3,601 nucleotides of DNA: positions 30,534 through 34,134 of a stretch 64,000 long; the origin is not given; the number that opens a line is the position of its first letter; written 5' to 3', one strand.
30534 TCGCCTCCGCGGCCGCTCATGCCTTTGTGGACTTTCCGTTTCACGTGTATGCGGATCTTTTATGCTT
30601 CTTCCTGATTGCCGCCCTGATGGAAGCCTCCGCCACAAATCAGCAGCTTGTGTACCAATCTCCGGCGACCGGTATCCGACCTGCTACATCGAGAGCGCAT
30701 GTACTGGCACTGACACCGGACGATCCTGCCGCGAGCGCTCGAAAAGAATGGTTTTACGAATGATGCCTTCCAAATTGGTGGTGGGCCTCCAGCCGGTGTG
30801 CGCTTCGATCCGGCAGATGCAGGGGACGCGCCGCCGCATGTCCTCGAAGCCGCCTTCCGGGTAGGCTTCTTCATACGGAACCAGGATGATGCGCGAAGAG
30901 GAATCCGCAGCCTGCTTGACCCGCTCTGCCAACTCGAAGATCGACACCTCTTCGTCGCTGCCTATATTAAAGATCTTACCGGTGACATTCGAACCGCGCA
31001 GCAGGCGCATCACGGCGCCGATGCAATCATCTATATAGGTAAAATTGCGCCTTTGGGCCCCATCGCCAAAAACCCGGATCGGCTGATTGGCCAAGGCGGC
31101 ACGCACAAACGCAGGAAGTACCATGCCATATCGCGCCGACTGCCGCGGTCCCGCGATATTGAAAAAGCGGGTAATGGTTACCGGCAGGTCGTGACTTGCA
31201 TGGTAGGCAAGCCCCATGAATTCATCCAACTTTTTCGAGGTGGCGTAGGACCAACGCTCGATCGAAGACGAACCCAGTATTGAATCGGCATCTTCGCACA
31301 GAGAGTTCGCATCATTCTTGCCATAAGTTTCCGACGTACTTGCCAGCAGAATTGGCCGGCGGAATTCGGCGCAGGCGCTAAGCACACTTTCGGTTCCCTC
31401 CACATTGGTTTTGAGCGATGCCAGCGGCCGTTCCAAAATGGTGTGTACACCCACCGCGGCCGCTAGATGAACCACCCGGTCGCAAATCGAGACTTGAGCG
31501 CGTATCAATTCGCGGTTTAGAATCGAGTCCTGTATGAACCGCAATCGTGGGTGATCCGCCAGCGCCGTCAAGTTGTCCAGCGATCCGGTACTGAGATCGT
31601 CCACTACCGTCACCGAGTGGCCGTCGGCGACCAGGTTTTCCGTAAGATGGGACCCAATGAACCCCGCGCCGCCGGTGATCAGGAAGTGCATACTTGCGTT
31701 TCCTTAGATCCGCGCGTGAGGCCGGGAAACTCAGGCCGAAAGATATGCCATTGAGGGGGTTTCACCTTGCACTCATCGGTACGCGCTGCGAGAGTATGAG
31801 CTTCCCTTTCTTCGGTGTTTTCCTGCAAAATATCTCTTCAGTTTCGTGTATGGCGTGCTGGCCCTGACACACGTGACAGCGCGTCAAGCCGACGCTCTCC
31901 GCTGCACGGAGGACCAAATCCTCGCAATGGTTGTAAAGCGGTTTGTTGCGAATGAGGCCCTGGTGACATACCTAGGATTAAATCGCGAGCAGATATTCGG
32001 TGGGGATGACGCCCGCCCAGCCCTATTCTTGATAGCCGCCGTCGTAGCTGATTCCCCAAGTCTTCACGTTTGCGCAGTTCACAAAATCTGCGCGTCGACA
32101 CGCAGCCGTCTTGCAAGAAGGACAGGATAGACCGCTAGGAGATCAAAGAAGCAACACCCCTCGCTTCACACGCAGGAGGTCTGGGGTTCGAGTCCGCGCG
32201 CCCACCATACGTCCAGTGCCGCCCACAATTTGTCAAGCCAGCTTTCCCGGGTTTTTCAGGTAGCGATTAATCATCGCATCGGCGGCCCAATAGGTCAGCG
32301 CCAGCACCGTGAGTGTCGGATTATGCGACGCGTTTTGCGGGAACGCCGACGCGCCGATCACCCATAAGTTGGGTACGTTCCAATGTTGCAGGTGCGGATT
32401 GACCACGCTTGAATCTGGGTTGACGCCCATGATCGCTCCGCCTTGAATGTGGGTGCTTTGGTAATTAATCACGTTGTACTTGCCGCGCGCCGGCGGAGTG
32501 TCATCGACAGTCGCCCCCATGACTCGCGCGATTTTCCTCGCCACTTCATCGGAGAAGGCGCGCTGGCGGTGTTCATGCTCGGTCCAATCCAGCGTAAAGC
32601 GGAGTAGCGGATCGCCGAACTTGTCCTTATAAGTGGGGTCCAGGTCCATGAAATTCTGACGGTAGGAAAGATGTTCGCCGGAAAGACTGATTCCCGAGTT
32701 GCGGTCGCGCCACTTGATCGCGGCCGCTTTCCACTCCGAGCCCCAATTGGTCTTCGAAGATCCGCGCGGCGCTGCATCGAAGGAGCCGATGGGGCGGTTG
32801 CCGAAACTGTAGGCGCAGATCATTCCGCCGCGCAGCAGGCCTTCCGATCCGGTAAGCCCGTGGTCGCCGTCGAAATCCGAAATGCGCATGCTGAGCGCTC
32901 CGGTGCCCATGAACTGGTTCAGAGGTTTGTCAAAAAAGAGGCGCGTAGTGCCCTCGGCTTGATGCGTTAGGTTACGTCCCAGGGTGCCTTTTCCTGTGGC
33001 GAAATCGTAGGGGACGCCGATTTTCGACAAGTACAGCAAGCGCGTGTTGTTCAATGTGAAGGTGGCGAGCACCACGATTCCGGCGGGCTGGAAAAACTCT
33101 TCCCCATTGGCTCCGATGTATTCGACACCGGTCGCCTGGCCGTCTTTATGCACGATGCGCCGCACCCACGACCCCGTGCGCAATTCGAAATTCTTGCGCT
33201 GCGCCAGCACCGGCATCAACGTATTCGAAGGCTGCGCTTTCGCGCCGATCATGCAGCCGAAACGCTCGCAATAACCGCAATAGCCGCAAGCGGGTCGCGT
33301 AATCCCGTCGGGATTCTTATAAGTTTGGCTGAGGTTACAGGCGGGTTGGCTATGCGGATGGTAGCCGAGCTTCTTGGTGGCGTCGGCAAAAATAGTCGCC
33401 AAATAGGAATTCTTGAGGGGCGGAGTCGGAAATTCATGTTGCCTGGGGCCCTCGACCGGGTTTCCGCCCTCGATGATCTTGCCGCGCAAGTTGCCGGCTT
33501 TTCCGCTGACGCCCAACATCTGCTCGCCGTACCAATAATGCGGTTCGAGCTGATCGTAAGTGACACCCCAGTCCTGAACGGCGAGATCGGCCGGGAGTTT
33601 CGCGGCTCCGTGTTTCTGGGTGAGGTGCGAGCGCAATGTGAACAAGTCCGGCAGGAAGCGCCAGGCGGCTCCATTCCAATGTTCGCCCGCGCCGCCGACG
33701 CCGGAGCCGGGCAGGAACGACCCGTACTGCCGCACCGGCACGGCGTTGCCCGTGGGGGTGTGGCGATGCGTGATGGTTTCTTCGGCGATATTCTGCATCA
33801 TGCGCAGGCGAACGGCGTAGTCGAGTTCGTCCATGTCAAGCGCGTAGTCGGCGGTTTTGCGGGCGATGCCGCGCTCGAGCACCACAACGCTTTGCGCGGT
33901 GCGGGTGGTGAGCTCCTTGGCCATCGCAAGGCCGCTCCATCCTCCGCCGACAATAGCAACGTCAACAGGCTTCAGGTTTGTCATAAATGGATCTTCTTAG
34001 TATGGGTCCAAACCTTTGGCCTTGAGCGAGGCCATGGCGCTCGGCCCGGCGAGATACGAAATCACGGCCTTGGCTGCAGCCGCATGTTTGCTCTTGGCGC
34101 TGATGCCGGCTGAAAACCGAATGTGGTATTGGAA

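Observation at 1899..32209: tRNA-Val-bounded ~30-kb insertion: intact tRNA at one end, orphan 47-nt tRNA 3' fragment at the other, a whole polysaccharide locus as cargo, and no integrase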

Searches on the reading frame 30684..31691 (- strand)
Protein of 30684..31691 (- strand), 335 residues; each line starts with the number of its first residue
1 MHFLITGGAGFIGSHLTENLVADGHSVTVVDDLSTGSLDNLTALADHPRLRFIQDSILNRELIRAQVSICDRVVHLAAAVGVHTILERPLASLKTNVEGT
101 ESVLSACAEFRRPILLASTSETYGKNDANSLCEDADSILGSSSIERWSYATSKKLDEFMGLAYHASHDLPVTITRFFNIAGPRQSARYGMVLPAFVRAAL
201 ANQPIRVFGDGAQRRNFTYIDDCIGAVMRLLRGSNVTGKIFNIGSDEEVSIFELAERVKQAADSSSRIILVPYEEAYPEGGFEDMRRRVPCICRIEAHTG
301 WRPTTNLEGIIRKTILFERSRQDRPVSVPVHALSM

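Call 11: search_protein_families(library=pfam, proteins=[window:30684-31691:-], max_evalue=0.01)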
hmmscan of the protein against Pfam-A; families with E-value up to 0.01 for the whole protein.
window:30684-31691:- (335 aa): 7 families
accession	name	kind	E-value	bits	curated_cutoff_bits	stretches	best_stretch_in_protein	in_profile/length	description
PF01370.27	Epimerase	-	4.8e-47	160.8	20.9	1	4-244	2-240/240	NAD dependent epimerase/dehydratase family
PF16363.11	GDP_Man_Dehyd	-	7.1e-47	160.9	27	1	4-314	1-332/332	GDP-mannose 4,6 dehydratase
PF01073.25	3Beta_HSD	-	1.1e-13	51.3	22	1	4-161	1-158/280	3-beta hydroxysteroid dehydrogenase/isomerase family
PF02719.21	Polysacc_synt_2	-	1.6e-12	47.7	20.2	1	4-110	2-118/293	Polysaccharide biosynthesis protein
PF07993.18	NAD_binding_4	-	3.1e-12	46.6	20.1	1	61-185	80-210/258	Male sterility protein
PF04321.23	RmlD_sub_bind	-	3.5e-08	33.3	27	1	1-267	1-236/287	RmlD substrate binding domain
PF13460.12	NAD_binding_10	-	1.3e-05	25.6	27.2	1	7-109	1-87/184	NAD(P)H-binding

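Call 65: find_homologous_proteins(query=window:30684-31691:-, max_evalue=1e-100)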
Query window:30684-31691:- (335 aa): 352 proteins with E <= 1e-100 among 8000 candidates; the best 120 are listed.
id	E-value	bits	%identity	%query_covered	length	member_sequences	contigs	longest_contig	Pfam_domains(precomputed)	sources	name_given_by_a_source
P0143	1.1e-219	746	100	100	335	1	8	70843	PF04321.24,PF16363.12,PF02719.22,PF01073.26,PF07993.19,PF13460.13,PF01370.28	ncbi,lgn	-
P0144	3.9e-207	705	93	100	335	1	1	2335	PF04321.24,PF16363.12,PF02719.22,PF01073.26,PF07993.19,PF01370.28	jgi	jgi:UDP-glucose 4-epimerase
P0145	4.5e-195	665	87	99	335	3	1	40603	PF04321.24,PF16363.12,PF02719.22,PF01073.26,PF07993.19,PF01370.28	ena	-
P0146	1.5e-191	654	86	100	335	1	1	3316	PF04321.24,PF16363.12,PF02719.22,PF01073.26,PF07993.19,PF01370.28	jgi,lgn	-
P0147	4.7e-191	652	86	100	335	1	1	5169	PF04321.24,PF16363.12,PF02719.22,PF01073.26,PF07993.19,PF01370.28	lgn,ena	-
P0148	8.5e-191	651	87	100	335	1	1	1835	PF04321.24,PF16363.12,PF02719.22,PF01073.26,PF07993.19,PF01370.28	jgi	jgi:UDP-glucose 4-epimerase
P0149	1.4e-189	647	86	100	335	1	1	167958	PF04321.24,PF16363.12,PF02719.22,PF01073.26,PF07993.19,PF01370.28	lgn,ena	-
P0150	5.6e-188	642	86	100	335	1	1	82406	PF04321.24,PF16363.12,PF02719.22,PF01073.26,PF07993.19,PF01370.28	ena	-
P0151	5.3e-171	586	77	100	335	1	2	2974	PF04321.24,PF16363.12,PF02719.22,PF01073.26,PF07993.19,PF13460.13,PF01370.28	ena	-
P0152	1.7e-163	561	76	100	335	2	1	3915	PF04321.24,PF16363.12,PF02719.22,PF01073.26,PF07993.19,PF13460.13,PF01370.28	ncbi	-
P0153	2.1e-161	554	78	96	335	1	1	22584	PF04321.24,PF16363.12,PF02719.22,PF01073.26,PF07993.19,PF13460.13,PF01370.28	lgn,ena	-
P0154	9.8e-161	552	75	100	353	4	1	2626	PF04321.24,PF16363.12,PF02719.22,PF01073.26,PF07993.19,PF13460.13,PF01370.28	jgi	jgi:UDP-glucose 4-epimerase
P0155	4.1e-159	547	73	99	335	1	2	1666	PF04321.24,PF16363.12,PF02719.22,PF01073.26,PF07993.19,PF13460.13,PF01370.28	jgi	-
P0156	2.8e-154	531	71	99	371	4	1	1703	PF04321.24,PF16363.12,PF02719.22,PF01073.26,PF07993.19,PF01370.28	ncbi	-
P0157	8.6e-154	529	74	97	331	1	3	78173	PF04321.24,PF16363.12,PF02719.22,PF01073.26,PF07993.19,PF01370.28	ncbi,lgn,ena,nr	ncbi:MAG: NAD-dependent epimerase/dehydratase family protein [Bryobacterales bacterium]|nr:NAD-depen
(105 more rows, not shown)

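Call 66: find_encoding_contigs(protein=P0144, flank=10000, max_places=3)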
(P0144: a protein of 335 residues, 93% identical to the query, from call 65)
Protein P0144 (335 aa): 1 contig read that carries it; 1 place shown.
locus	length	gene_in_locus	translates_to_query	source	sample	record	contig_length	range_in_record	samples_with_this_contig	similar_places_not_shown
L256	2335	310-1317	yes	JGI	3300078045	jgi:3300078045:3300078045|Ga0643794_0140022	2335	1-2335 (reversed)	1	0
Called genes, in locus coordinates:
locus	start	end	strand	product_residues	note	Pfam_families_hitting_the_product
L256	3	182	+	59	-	?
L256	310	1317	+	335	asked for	PF01073:3Beta_HSD, PF01370:Epimerase, PF02719:Polysacc_synt_2, PF04321:RmlD_sub_bind (weak), PF16363:GDP_Man_Dehyd, PF07993:NAD_binding_4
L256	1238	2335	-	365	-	?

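Call 67: find_encoding_contigs(protein=P0145, flank=10000, max_places=3)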
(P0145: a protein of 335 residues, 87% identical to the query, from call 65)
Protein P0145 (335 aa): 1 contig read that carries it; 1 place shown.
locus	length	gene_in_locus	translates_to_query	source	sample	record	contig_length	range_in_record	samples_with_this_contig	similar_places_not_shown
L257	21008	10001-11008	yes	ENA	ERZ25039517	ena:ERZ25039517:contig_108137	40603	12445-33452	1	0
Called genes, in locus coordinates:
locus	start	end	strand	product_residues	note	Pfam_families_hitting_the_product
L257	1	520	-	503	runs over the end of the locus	-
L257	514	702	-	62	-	-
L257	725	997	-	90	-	-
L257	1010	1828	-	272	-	-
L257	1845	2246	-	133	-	PF19649:DUF6152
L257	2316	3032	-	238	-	PF00392:GntR, PF07729:FCD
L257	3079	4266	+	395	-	PF09587:PGA_cap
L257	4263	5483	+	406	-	PF07690:MFS_1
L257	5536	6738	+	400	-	PF09587:PGA_cap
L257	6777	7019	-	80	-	-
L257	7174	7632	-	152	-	PF14534:DUF4440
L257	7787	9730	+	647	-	PF13442:Cytochrome_CBB3 (weak), PF01011:PQQ, PF13360:PQQ_2, PF13570:Beta-prop_ACSF4 (faint), PF13360:PQQ_2, PF01011:PQQ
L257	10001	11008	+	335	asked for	PF01073:3Beta_HSD, PF01370:Epimerase, PF02719:Polysacc_synt_2, PF04321:RmlD_sub_bind (weak), PF16363:GDP_Man_Dehyd, PF07993:NAD_binding_4 (weak)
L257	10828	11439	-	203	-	PF04932:Wzy_C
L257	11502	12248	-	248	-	-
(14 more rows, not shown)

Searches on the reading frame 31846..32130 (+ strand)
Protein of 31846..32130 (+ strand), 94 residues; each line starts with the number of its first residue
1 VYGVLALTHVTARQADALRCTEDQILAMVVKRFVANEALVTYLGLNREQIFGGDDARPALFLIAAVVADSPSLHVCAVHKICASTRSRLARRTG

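Call 11: search_protein_families(library=pfam, proteins=[window:31846-32130:+], max_evalue=0.01)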
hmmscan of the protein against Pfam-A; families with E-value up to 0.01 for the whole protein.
window:31846-32130:+ (94 aa): 0 families

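Call 54: search_protein_families(library=phrogs, proteins=[window:31846-32130:+], max_evalue=1)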
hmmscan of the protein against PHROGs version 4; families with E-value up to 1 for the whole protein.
window:31846-32130:+ (94 aa): 1 family
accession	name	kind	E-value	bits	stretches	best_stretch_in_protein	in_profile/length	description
phrog_25448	-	unknown function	0.29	12.4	1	6-43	5-40/83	-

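Call 55: search_protein_families(library=pfam, proteins=[window:31846-32130:+], max_evalue=10)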
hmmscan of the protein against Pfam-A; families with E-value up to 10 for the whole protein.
window:31846-32130:+ (94 aa): 0 families

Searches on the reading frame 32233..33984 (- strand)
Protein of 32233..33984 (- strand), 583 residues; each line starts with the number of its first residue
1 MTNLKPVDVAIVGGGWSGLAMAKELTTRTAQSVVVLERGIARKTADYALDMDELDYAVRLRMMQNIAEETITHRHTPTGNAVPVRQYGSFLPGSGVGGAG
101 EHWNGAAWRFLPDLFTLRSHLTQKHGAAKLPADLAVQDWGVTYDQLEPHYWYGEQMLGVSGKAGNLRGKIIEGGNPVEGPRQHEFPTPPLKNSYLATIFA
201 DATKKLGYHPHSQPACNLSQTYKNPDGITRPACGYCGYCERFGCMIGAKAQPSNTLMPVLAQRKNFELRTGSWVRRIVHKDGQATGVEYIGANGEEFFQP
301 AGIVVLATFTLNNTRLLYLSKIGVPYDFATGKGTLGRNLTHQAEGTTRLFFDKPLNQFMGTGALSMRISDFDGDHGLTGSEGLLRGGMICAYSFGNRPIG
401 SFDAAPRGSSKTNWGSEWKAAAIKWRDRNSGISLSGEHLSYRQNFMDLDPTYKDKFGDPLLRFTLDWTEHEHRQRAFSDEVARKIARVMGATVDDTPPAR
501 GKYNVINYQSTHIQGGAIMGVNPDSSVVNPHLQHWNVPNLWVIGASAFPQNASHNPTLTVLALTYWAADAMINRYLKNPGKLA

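Call 11: search_protein_families(library=pfam, proteins=[window:32233-33984:-], max_evalue=0.01)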
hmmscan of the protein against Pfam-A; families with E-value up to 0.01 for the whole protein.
window:32233-33984:- (583 aa): 9 families
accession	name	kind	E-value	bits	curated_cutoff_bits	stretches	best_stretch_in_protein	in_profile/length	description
PF05199.19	GMC_oxred_C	-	5e-20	72.9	24.6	1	442-563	3-138/139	GMC oxidoreductase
PF01266.30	DAO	-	9.5e-06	25.8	27.9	1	8-41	1-34/353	FAD dependent oxidoreductase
PF13450.12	NAD_binding_8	-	0.00057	20.6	21.9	1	11-39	1-28/68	NAD(P)-binding Rossmann-like domain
PF07992.20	Pyr_redox_2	-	0.002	18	26.1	0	8-38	2-173/291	Pyridine nucleotide-disulphide oxidoreductase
PF00890.30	FAD_binding_2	-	0.0022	17.7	20.4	0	8-40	1-32/414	FAD binding domain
PF01946.23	Thi4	-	0.0027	17.4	26.2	1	5-41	16-52/235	Thi4 family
PF13738.12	Pyr_redox_3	-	0.0048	16.6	30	1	11-43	2-35/305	Pyridine nucleotide-disulphide oxidoreductase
PF00070.33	Pyr_redox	-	0.0084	17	22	0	9-39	2-31/82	Pyridine nucleotide-disulphide oxidoreductase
PF05834.18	Lycopene_cycl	-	0.0089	15.6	23.4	0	8-39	1-33/380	Lycopene cyclase protein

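Call 20: find_related_loci(query=window:32233-33984:-, collection=metagenome_contigs, flank=10000)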
Query window:32233-33984:- (583 aa) in metagenome_contigs; peptide patterns used: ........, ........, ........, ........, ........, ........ (x = any residue, [..] = any of these).
300 stretches matched a pattern; 272 encode a relative of the query (tblastn E <= 1e-3); the best 80 are kept; 80 distinct loci.
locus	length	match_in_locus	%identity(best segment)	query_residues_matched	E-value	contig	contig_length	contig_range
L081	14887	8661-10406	90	1-582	0e+0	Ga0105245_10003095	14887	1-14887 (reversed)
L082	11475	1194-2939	90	1-582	0e+0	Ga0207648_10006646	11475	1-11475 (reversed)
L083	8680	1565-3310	90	1-582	0e+0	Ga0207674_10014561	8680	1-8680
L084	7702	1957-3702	90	1-582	0e+0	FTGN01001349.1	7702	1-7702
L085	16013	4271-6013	90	1-581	0e+0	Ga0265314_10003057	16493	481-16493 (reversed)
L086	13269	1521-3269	89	1-583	0e+0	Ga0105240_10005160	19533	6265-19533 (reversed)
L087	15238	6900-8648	89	1-583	0e+0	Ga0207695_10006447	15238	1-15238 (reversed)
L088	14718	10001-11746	86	1-582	0e+0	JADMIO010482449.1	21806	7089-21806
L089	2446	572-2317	84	1-582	0e+0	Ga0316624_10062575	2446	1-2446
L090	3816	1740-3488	81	1-583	0e+0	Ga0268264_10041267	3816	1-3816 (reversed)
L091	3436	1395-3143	81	1-583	0e+0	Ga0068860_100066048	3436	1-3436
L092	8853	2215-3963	80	1-583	0e+0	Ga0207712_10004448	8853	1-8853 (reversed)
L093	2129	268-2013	81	1-582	0e+0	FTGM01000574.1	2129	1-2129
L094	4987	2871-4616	80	2-583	0e+0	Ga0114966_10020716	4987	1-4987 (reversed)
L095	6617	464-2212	77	1-583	0e+0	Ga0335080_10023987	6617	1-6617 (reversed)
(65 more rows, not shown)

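Call 69: find_encoding_contigs(protein=window:32233-33924:-, flank=10000, max_places=10)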
Protein window:32233-33924:- (563 aa): 2 contigs read that carry it; 1 place shown.
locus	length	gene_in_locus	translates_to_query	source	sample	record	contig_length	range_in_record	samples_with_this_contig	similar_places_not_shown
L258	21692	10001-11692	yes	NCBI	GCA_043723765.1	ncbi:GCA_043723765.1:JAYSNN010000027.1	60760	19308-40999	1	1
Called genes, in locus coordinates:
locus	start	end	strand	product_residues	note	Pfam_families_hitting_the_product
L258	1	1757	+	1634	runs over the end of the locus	PF04357:TamB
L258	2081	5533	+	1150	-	PF01339:CheB_methylest, PF03705:CheR_N, PF01739:CheR, PF13188:PAS_8 (faint), PF00989:PAS (faint), PF08448:PAS_4 (weak), PF13596:PAS_10, PF02518:HATPase_c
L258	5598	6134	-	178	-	PF02518:HATPase_c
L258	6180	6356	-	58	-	-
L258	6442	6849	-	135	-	PF01740:STAS, PF13466:STAS_2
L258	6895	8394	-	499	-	PF00672:HAMP, PF00512:HisKA, PF02518:HATPase_c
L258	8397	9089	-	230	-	PF00072:Response_reg, PF00486:Trans_reg_C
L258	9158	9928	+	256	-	PF13531:SBP_bac_11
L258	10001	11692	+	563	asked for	PF05199:GMC_oxred_C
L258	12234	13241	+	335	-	PF01073:3Beta_HSD, PF01370:Epimerase, PF02719:Polysacc_synt_2, PF04321:RmlD_sub_bind (weak), PF13460:NAD_binding_10 (weak), PF16363:GDP_Man_Dehyd, PF07993:NAD_binding_4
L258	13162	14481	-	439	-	PF04932:Wzy_C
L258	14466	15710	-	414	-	-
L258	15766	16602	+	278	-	-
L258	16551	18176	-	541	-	PF01943:Polysacc_synt, PF13440:Polysacc_synt_3, PF03023:MurJ (weak), PF01554:MatE (weak)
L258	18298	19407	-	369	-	PF00535:Glycos_transf_2, PF10111:Glyco_tranf_2_2 (weak), PF13641:Glyco_tranf_2_3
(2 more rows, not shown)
